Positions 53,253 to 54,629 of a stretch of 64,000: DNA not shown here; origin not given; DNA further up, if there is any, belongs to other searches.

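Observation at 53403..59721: Putative quaternary/N-methylated amine demethylation island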

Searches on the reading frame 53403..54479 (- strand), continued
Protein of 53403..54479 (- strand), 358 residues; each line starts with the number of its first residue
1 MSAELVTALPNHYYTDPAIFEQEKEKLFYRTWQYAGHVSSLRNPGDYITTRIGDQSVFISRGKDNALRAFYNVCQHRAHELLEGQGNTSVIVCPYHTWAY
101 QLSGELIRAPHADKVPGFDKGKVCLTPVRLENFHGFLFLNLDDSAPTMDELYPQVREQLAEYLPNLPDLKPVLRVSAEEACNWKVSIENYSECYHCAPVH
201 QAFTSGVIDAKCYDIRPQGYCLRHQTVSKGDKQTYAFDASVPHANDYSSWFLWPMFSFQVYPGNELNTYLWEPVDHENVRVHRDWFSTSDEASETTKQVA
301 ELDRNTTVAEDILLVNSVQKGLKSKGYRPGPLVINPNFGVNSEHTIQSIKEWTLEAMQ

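Call 11: find_homologous_proteins(query=window:53403-54479:-, max_evalue=1e-20)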
Query window:53403-54479:- (358 aa): 3209 proteins with E <= 1e-20 among 4797 candidates; the best 120 are listed.
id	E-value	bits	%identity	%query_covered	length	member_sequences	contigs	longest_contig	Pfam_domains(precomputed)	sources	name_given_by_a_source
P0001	1.4e-251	852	100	100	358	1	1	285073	PF00355.33,PF00848.26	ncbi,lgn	ncbi:MAG: aromatic ring-hydroxylating dioxygenase subunit alpha [Pseudomonadota bacterium]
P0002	8.2e-212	721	82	100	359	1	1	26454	PF00355.33,PF00848.26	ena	-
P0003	2.6e-210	716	82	100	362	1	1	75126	PF00355.33,PF00848.26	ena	-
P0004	3.6e-203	693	79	100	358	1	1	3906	PF00355.33,PF00848.26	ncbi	ncbi:MAG: aromatic ring-hydroxylating dioxygenase subunit alpha [Pseudomonadota bacterium]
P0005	1.6e-194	664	77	100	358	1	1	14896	PF00355.33,PF00848.26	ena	-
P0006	2.0e-191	654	75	100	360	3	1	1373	PF00355.33,PF00848.26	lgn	-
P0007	1.9e-151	522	60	98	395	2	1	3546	PF00355.33,PF00848.26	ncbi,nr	ncbi:MAG: aromatic ring-hydroxylating dioxygenase subunit alpha [Kiloniellales bacterium]|nr:aromati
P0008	2.4e-144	499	58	99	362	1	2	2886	PF00355.33,PF00848.26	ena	-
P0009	5.9e-144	498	58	99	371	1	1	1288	PF00355.33,PF00848.26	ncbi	-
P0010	1.0e-143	497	58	100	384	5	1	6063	PF00355.33,PF00848.26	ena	-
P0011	2.7e-143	496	59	99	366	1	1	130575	PF00355.33,PF00848.26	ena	-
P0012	5.4e-143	495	56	98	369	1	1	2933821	PF00355.33,PF00848.26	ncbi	ncbi:MAG: aromatic ring-hydroxylating oxygenase subunit alpha [Rhodospirillales bacterium]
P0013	7.5e-143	494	59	99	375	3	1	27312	PF00355.33,PF00848.26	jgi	jgi:phenylpropionate dioxygenase-like ring-hydroxylating dioxygenase large terminal subunit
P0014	1.4e-142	493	58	99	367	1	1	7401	PF00355.33,PF00848.26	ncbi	-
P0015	7.0e-142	491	57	98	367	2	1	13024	PF00355.33,PF00848.26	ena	-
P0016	1.0e-141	490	57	99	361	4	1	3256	PF00355.33,PF00848.26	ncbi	-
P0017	7.2e-141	488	56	99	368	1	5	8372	PF00355.33,PF00848.26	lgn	-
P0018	9.7e-141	487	57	98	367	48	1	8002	PF00355.33,PF00848.26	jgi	jgi:phenylpropionate dioxygenase-like ring-hydroxylating dioxygenase large terminal subunit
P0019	9.8e-141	487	58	99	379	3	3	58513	PF00355.33,PF00848.26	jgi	jgi:phenylpropionate dioxygenase-like ring-hydroxylating dioxygenase large terminal subunit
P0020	1.8e-140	486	58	100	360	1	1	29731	PF00355.33,PF00848.26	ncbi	-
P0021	2.4e-140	486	58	99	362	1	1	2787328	PF00355.33,PF00848.26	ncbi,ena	-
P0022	2.7e-140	486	58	100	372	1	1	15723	PF00355.33,PF00848.26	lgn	-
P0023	3.7e-140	485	58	99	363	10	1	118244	PF00355.33,PF00848.26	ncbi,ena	-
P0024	4.3e-140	485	57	97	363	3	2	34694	PF00355.33,PF00848.26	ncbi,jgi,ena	-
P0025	4.3e-140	485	58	99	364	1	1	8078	PF00355.33,PF00848.26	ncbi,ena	-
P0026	6.6e-140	484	56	99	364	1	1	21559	PF00355.33,PF00848.26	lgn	-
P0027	9.0e-140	484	56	99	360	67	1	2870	PF00355.33,PF00848.26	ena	-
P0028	1.2e-139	484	56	99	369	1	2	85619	PF00355.33,PF00848.26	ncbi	-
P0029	1.2e-139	484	58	98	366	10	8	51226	PF00355.33,PF00848.26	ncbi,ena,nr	ncbi:MAG: aromatic ring-hydroxylating dioxygenase subunit alpha [Nitratireductor sp.]|nr:aromatic ri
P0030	2.2e-139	483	56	99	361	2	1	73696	PF00355.33,PF00848.26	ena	-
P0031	3.1e-139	482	55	99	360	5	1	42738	PF00355.33,PF00848.26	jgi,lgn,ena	-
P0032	4.1e-139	482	58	99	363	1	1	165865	PF00355.33,PF00848.26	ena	-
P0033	6.9e-139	481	56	98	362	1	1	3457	PF00355.33,PF00848.26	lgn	-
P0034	8.0e-139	481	58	98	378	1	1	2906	PF00355.33,PF00848.26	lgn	-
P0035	9.6e-139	481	57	99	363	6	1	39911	PF00355.33,PF00848.26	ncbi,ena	-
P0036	1.0e-138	481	57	99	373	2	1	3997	PF00355.33,PF00848.26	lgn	-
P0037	1.5e-138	480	56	100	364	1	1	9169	PF00355.33,PF00848.26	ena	-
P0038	1.9e-138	480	58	98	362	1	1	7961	PF00355.33,PF00848.26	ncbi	-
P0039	1.9e-138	480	57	99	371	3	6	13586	PF00355.33,PF00848.26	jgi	jgi:phenylpropionate dioxygenase-like ring-hydroxylating dioxygenase large terminal subunit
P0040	2.0e-138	480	56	100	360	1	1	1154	PF00355.33,PF00848.26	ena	-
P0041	2.1e-138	480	57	98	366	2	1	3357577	PF00355.33,PF00848.26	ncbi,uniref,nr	ncbi:aromatic ring-hydroxylating oxygenase subunit alpha [Salaquimonas pukyongi]|uniref:aromatic rin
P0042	2.1e-138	479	57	99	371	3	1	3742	PF00355.33,PF00848.26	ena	-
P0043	2.8e-138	479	57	99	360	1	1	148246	PF00355.33,PF00848.26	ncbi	-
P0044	3.6e-138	479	57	98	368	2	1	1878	PF00355.33,PF00848.26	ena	-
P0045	4.7e-138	478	57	98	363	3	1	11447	PF00355.33,PF00848.26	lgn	-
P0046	6.5e-138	478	56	99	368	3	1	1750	PF00355.33,PF00848.26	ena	-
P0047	1.0e-137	477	56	97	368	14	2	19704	PF00355.33,PF00848.26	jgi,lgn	-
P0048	1.5e-137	477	58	98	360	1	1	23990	PF00355.33,PF00848.26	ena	-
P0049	1.6e-137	477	56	98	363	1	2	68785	PF00355.33,PF00848.26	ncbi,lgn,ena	-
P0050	1.8e-137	476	57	98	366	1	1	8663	PF00355.33,PF00848.26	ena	-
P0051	1.9e-137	476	56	100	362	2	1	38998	PF00355.33,PF00848.26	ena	-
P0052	2.2e-137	476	56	99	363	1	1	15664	PF00355.33,PF00848.26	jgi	-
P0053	2.3e-137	476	57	99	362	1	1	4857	PF00355.33,PF00848.26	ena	-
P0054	3.0e-137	476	56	98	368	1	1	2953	PF00355.33,PF00848.26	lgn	-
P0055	3.1e-137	476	55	99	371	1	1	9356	PF00355.33,PF00848.26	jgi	jgi:phenylpropionate dioxygenase-like ring-hydroxylating dioxygenase large terminal subunit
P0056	3.2e-137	476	56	98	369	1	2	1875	PF00355.33,PF00848.26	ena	-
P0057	3.4e-137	476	54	99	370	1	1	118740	PF00355.33,PF00848.26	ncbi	-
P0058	3.7e-137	475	55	100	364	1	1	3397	PF00355.33,PF00848.26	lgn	-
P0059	4.0e-137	475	56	98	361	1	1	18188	PF00355.33,PF00848.26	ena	-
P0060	4.0e-137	475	56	99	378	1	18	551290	PF00355.33,PF00848.26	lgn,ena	-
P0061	4.3e-137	475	57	99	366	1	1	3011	PF00355.33,PF00848.26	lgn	-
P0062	4.3e-137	475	57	99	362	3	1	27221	PF00355.33,PF00848.26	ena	-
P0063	5.6e-137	475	56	99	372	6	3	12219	PF00355.33,PF00848.26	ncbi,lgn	-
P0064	5.9e-137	475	56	99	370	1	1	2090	PF00355.33,PF00848.26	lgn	-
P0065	6.0e-137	475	56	97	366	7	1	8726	PF00355.33,PF00848.26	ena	-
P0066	6.1e-137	475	57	98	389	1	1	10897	PF00355.33,PF00848.26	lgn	-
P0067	6.8e-137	475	57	99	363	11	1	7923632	PF00355.33,PF00848.26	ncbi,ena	-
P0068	7.0e-137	475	57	100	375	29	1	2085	PF00355.33,PF00848.26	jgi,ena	-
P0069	7.1e-137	474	56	99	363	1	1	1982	PF00355.33,PF00848.26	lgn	-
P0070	7.2e-137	474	56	100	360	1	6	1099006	PF00355.33,PF00848.26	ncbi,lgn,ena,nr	ncbi:MAG: Rieske 2Fe-2S domain-containing protein [Gammaproteobacteria bacterium]|nr:Rieske 2Fe-2S d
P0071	7.9e-137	474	56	98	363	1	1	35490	PF00355.33,PF00848.26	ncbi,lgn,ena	-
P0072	8.6e-137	474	57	98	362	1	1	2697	PF00355.33,PF00848.26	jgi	jgi:phenylpropionate dioxygenase-like ring-hydroxylating dioxygenase large terminal subunit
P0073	1.0e-136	474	56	98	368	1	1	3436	PF00355.33,PF00848.26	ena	-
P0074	1.0e-136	474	55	99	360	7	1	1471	PF00355.33,PF00848.26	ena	-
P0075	1.1e-136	474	55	98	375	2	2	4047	PF00355.33,PF00848.26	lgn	-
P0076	1.1e-136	474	57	98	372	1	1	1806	PF00355.33,PF00848.26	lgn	-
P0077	1.2e-136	474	56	98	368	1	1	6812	PF00355.33,PF00848.26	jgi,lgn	-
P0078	1.3e-136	474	56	99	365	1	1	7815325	PF00355.33,PF00848.26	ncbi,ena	-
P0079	1.3e-136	474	56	100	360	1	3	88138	PF00355.33,PF00848.26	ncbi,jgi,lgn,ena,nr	ncbi:MAG: aromatic ring-hydroxylating dioxygenase subunit alpha [Rhodobacteraceae bacterium]|nr:arom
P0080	1.3e-136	474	56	100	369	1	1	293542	PF00355.33,PF00848.26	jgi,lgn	-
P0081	1.4e-136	474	57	98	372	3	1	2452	PF00355.33,PF00848.26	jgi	-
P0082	1.5e-136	473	55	98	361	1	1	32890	PF00355.33,PF00848.26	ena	-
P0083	1.5e-136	473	56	98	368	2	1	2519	PF00355.33,PF00848.26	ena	-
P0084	1.8e-136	473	55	100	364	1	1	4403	PF00355.33,PF00848.26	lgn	-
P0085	2.0e-136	473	57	99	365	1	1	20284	PF00355.33,PF00848.26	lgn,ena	-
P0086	2.2e-136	473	56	98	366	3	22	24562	PF00355.33,PF00848.26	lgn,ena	-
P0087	2.2e-136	473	55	100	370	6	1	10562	PF00355.33,PF00848.26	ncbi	-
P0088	2.4e-136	473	57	99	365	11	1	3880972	PF00355.33,PF00848.26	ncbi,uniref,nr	ncbi:aromatic ring-hydroxylating dioxygenase subunit alpha [Ruegeria conchae]|uniref:aromatic ring-h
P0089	2.5e-136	473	57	99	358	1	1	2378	PF00355.33,PF00848.26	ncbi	ncbi:MAG: aromatic ring-hydroxylating dioxygenase subunit alpha [Pseudomonadota bacterium]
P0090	2.7e-136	473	55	100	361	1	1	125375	PF00355.33,PF00848.26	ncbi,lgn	-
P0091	3.4e-136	472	56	98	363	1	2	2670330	PF00355.33,PF00848.26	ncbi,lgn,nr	ncbi:MAG: Rieske 2Fe-2S domain-containing protein [Gammaproteobacteria bacterium]|nr:Rieske 2Fe-2S d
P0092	3.8e-136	472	57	98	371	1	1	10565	PF00355.33,PF00848.26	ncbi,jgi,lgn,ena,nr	ncbi:MAG: aromatic ring-hydroxylating dioxygenase subunit alpha [Rhodospirillales bacterium]|nr:arom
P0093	3.9e-136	472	56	99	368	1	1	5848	PF00355.33,PF00848.26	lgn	-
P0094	4.7e-136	472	56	100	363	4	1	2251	PF00355.33,PF00848.26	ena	-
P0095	4.7e-136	472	57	99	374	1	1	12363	PF00355.33,PF00848.26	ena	-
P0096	4.8e-136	472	55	100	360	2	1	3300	PF00355.33,PF00848.26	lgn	-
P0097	5.1e-136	472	55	99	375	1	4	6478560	PF00355.33,PF00848.26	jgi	-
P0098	5.4e-136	472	57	100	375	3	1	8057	PF00355.33,PF00848.26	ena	-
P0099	6.4e-136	471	56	99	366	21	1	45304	PF00355.33,PF00848.26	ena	-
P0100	7.0e-136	471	55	99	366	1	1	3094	PF00355.33,PF00848.26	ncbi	ncbi:MAG: aromatic ring-hydroxylating dioxygenase subunit alpha [Pseudomonadota bacterium]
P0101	7.0e-136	471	56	98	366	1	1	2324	PF00355.33,PF00848.26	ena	-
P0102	7.8e-136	471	55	100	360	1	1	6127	PF00355.33,PF00848.26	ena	-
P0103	9.5e-136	471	56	98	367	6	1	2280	PF00355.33,PF00848.26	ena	-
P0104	9.8e-136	471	54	100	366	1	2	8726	PF00355.33,PF00848.26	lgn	-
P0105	1.0e-135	471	56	100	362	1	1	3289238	PF00355.33,PF00848.26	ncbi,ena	-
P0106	1.0e-135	471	55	98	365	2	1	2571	PF00355.33,PF00848.26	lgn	-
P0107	1.0e-135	471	55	98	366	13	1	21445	PF00355.33,PF00848.26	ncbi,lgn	ncbi:MAG: aromatic ring-hydroxylating dioxygenase subunit alpha [Pseudomonadota bacterium]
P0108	1.0e-135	471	55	100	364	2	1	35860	PF00355.33,PF00848.26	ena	-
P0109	1.1e-135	471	57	97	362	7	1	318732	PF00355.33,PF00848.26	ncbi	-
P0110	1.2e-135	470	56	100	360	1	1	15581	PF00355.33,PF00848.26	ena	-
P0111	1.2e-135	470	56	98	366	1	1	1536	PF00355.33,PF00848.26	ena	-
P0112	1.3e-135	470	55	98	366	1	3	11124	PF00355.33,PF00848.26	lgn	-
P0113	1.3e-135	470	56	100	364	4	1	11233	PF00355.33,PF00848.26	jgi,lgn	-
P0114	1.4e-135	470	57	98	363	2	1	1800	PF00355.33,PF00848.26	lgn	-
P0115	1.5e-135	470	55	99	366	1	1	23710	PF00355.33,PF00848.26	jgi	jgi:phenylpropionate dioxygenase-like ring-hydroxylating dioxygenase large terminal subunit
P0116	1.5e-135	470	56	99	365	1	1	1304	PF00355.33,PF00848.26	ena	-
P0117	1.6e-135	470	56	99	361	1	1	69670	PF00355.33,PF00848.26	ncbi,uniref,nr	ncbi:aromatic ring-hydroxylating oxygenase subunit alpha [Ovoidimarina sediminis]|uniref:aromatic ri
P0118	1.9e-135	470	55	98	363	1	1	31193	PF00355.33,PF00848.26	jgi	-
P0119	2.0e-135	470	56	99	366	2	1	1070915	PF00355.33,PF00848.26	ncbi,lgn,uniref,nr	ncbi:aromatic ring-hydroxylating dioxygenase subunit alpha [Limibaculum sp. M0105]|uniref:Aromatic r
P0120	2.1e-135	470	55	99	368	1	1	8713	PF00355.33,PF00848.26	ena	-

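Call 13: find_encoding_contigs(protein=P0003, flank=10000, max_places=3)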
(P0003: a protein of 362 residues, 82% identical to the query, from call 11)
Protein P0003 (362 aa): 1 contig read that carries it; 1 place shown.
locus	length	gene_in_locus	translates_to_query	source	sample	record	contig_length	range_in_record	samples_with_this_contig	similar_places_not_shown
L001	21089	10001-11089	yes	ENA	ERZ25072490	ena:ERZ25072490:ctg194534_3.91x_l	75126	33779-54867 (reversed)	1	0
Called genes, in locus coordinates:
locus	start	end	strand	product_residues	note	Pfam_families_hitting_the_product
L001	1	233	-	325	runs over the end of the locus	PF03009:GDPD, PF13653:GDPD_2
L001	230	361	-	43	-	-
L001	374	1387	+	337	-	PF00355:Rieske, PF00848:Ring_hydroxyl_A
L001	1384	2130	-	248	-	-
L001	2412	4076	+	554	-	PF07719:TPR_2 (faint)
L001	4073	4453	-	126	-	PF02627:CMD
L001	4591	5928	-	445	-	PF00202:Aminotran_3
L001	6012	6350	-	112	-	PF04480:DUF559, PF18741:MTES_1575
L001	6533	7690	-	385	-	PF01571:GCV_T, PF08669:GCV_T_C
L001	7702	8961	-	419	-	PF01266:DAO, PF16350:FAO_M (weak)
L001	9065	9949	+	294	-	PF01418:HTH_6 (weak), PF01380:SIS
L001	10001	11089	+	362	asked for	PF00355:Rieske, PF00848:Ring_hydroxyl_A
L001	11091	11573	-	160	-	PF04073:tRNA_edit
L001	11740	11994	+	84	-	PF04277:OAD_gamma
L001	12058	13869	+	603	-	PF00682:HMGL-like, PF02436:PYC_OADA, PF25919:BSH_CusB (faint), PF25984:BSH_YknX (faint), PF00364:Biotin_lipoyl, PF25917:BSH_RND (weak)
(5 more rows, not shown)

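Call 14: find_encoding_contigs(protein=P0088, flank=10000, max_places=3)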
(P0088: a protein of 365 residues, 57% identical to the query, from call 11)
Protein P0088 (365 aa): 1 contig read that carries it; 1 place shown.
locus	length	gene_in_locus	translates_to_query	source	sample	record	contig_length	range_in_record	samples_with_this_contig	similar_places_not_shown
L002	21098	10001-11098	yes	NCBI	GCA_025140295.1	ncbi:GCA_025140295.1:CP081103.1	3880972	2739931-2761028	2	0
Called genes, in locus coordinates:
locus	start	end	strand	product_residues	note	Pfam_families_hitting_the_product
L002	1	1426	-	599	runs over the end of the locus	PF00009:GTP_EFTU, PF00071:Ras (faint), PF03144:GTP_EFTU_D2, PF14492:EFG_III (weak), PF00679:EFG_C, PF06421:LepA_C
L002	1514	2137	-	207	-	PF09414:RNA_ligase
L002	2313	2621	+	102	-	-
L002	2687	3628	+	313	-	PF00126:HTH_1, PF03466:LysR_substrate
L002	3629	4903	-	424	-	PF00202:Aminotran_3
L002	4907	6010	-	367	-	PF02746:MR_MLE_N, PF13378:MR_MLE_C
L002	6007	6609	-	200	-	PF16867:DMSP_lyase, PF07883:Cupin_2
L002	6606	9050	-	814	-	PF01266:DAO, PF13738:Pyr_redox_3 (faint), PF16350:FAO_M, PF01571:GCV_T, PF08669:GCV_T_C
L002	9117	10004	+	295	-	PF01418:HTH_6, PF13580:SIS_2 (faint), PF01380:SIS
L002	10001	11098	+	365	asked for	PF00355:Rieske, PF00848:Ring_hydroxyl_A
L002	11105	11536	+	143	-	-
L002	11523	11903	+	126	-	PF02627:CMD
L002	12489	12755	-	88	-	-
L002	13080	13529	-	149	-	PF01451:LMWPc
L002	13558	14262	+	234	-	PF02146:SIR2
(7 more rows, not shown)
